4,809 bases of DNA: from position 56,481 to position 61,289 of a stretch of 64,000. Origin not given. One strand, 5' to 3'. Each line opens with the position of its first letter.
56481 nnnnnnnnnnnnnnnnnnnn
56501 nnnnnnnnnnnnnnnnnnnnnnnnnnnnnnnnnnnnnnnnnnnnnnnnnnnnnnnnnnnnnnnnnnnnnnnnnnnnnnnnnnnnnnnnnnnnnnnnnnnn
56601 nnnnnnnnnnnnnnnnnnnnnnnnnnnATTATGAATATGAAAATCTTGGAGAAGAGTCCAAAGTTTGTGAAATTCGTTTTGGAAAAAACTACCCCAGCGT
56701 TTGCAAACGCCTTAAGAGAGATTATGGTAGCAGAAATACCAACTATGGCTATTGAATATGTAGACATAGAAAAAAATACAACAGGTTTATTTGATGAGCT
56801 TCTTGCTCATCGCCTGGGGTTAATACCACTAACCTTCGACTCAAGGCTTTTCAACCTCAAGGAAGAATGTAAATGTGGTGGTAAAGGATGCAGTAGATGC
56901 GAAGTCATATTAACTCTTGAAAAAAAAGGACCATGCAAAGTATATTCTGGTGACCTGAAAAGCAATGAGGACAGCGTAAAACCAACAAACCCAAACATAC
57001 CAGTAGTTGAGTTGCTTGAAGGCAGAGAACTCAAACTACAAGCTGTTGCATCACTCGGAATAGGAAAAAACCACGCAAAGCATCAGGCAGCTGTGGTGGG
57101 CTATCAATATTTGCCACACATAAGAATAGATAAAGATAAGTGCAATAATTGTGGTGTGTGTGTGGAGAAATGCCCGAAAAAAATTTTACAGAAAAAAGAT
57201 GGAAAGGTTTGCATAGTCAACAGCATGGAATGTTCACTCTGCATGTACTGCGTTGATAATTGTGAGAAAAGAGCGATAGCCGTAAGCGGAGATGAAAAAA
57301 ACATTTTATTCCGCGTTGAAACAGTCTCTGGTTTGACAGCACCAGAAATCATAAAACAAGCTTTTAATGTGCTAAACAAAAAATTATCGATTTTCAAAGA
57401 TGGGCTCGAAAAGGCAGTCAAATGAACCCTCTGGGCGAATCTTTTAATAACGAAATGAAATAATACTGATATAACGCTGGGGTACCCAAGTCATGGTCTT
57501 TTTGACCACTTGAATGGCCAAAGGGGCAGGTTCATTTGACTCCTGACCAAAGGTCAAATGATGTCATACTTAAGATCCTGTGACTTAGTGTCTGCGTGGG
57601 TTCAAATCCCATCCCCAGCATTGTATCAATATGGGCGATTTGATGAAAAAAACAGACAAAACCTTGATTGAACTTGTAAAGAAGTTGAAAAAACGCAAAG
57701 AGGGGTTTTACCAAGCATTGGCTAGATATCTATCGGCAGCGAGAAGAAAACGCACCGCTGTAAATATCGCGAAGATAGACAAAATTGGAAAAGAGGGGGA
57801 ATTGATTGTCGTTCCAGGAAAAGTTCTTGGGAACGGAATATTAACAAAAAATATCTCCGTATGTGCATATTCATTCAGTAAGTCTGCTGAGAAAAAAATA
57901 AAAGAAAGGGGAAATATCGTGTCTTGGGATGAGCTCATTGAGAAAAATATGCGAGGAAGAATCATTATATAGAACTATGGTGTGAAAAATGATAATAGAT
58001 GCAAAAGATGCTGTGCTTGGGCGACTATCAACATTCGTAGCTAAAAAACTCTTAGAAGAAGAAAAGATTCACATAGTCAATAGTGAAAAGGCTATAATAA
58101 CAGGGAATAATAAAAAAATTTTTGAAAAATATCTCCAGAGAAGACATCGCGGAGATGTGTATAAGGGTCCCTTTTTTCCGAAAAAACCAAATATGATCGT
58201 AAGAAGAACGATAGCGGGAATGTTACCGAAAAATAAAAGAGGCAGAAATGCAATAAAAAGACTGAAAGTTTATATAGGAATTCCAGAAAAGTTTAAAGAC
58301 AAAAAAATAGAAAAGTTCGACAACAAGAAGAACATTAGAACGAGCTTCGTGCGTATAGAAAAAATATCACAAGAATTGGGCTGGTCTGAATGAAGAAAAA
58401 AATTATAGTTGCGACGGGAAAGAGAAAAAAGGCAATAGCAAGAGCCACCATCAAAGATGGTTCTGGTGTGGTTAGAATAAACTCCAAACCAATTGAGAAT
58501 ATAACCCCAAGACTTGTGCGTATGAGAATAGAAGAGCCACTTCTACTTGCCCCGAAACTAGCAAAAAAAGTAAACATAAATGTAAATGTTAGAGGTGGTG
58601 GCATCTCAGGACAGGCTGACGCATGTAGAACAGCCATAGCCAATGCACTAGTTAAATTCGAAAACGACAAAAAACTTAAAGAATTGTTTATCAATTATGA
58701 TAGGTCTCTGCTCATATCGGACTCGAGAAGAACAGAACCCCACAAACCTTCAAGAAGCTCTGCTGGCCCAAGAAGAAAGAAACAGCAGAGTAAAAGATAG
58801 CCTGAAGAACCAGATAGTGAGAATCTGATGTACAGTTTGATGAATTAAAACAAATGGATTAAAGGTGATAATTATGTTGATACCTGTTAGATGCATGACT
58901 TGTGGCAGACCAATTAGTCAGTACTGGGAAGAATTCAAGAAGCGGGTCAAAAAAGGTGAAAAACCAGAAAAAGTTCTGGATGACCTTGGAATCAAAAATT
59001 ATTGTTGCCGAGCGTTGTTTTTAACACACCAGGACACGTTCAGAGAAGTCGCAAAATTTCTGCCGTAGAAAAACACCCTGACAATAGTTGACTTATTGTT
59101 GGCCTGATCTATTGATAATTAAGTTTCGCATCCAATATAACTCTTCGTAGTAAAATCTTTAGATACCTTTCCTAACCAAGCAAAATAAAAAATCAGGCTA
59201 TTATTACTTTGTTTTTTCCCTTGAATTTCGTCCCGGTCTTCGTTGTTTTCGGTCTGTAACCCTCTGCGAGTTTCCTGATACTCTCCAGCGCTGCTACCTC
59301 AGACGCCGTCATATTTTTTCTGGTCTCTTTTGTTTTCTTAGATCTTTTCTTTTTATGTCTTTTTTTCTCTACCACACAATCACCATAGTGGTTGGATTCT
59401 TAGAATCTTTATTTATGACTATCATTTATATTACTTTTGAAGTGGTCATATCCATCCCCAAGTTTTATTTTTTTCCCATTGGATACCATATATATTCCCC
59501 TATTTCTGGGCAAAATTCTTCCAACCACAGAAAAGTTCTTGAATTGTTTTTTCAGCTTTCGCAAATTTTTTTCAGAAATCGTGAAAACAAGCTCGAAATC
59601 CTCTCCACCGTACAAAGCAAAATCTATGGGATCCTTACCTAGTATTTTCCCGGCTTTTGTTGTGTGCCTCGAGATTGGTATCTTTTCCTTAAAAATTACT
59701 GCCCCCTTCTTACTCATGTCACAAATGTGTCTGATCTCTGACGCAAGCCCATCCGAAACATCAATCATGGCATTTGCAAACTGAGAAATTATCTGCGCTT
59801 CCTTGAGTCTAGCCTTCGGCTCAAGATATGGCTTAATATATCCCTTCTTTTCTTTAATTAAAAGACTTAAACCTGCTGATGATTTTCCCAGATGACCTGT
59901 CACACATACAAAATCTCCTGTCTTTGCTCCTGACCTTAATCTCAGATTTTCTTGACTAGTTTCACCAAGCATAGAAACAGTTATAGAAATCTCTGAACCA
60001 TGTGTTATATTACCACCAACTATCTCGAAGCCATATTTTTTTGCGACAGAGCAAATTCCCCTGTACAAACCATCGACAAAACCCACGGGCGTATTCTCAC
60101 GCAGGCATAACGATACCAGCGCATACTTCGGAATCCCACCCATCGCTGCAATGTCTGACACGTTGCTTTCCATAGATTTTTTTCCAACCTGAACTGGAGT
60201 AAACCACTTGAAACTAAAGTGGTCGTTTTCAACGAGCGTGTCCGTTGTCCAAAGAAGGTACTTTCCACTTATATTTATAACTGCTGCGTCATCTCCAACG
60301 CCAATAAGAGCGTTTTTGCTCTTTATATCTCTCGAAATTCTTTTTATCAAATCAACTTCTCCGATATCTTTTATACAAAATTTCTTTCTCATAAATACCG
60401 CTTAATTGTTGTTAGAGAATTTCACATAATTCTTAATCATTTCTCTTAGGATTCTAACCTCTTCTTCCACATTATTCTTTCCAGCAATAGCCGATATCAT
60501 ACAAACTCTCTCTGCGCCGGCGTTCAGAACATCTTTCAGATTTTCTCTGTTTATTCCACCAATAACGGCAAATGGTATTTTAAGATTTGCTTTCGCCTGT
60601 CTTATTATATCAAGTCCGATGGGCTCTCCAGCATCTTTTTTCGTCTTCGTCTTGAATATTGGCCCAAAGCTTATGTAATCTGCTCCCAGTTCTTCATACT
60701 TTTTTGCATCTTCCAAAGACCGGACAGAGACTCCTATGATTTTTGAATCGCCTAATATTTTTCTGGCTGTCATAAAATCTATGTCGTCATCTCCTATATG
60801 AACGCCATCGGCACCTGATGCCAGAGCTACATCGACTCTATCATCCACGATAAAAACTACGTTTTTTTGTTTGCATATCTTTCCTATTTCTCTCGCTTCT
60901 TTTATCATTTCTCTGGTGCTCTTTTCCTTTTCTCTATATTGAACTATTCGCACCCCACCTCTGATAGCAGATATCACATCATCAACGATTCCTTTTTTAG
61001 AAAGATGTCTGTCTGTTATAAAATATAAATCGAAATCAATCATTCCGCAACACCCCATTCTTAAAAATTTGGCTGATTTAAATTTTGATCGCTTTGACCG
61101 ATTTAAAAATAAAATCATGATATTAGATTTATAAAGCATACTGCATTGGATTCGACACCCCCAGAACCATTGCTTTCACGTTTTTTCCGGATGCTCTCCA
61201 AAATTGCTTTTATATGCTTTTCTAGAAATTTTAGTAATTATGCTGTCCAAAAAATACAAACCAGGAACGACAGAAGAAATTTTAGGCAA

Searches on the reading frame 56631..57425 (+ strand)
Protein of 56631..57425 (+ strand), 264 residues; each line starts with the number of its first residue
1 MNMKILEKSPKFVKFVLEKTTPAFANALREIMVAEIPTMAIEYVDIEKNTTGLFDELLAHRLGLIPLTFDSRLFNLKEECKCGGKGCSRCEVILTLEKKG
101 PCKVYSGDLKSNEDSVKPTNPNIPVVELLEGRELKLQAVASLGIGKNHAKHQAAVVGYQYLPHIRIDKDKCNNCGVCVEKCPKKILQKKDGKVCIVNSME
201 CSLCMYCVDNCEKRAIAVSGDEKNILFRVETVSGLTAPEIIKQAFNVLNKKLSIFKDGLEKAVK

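Call 75: search_protein_families(library=pfam, proteins=[window:56631-57425:+], max_evalue=0.001)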
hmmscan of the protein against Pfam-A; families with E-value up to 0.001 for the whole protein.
window:56631-57425:+ (264 aa): 8 families
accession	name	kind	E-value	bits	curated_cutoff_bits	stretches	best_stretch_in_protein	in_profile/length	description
PF01000.31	RNA_pol_A_bac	-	1.6e-22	80.4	33.9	1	50-153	5-104/119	RNA polymerase Rpb3/RpoA insert domain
PF01193.29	RNA_pol_L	-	5.7e-16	58.4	24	1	14-252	1-74/74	RNA polymerase Rpb3/Rpb11 dimerisation domain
PF12838.12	Fer4_7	-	1.4e-06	29.1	27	1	162-185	29-52/52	4Fe-4S dicluster domain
PF00037.32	Fer4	-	2.1e-06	27.7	21.1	1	165-185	2-22/24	4Fe-4S binding domain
PF13237.11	Fer4_10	-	3.8e-06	27.2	25.5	1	163-211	1-52/53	4Fe-4S dicluster domain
PF12837.12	Fer4_6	-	1.9e-05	24.8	25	1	164-183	2-21/24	4Fe-4S binding domain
PF13187.11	Fer4_9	-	2.2e-05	24.8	27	1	170-216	1-52/52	4Fe-4S dicluster domain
PF12797.12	Fer4_2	-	9e-05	22.6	24.5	1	162-182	1-21/22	4Fe-4S binding domain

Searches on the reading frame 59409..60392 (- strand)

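Call 75: search_protein_families(library=pfam, proteins=[window:59409-60392:-], max_evalue=0.001)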
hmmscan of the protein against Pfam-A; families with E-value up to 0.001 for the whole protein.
window:59409-60392:- (327 aa): 2 families
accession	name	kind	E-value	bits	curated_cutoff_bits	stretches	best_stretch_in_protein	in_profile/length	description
PF00586.29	AIRS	-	4.7e-25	88.6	24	1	33-144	1-111/112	AIR synthase related protein, N-terminal domain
PF02769.27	AIRS_C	-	3.8e-06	27.6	23.1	1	158-300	2-152/156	AIR synthase related protein, C-terminal domain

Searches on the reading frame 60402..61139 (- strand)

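Call 75: search_protein_families(library=pfam, proteins=[window:60402-61139:-], max_evalue=0.001)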
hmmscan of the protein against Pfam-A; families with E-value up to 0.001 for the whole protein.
window:60402-61139:- (245 aa): 2 families
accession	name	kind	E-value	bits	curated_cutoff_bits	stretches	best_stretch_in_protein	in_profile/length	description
PF02581.23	TMP-TENI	-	3.1e-66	222.6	27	1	38-218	1-180/180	Thiamine monophosphate synthase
PF00977.27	His_biosynth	-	8.7e-07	29.1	23.6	1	140-221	30-108/228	Histidine biosynthesis protein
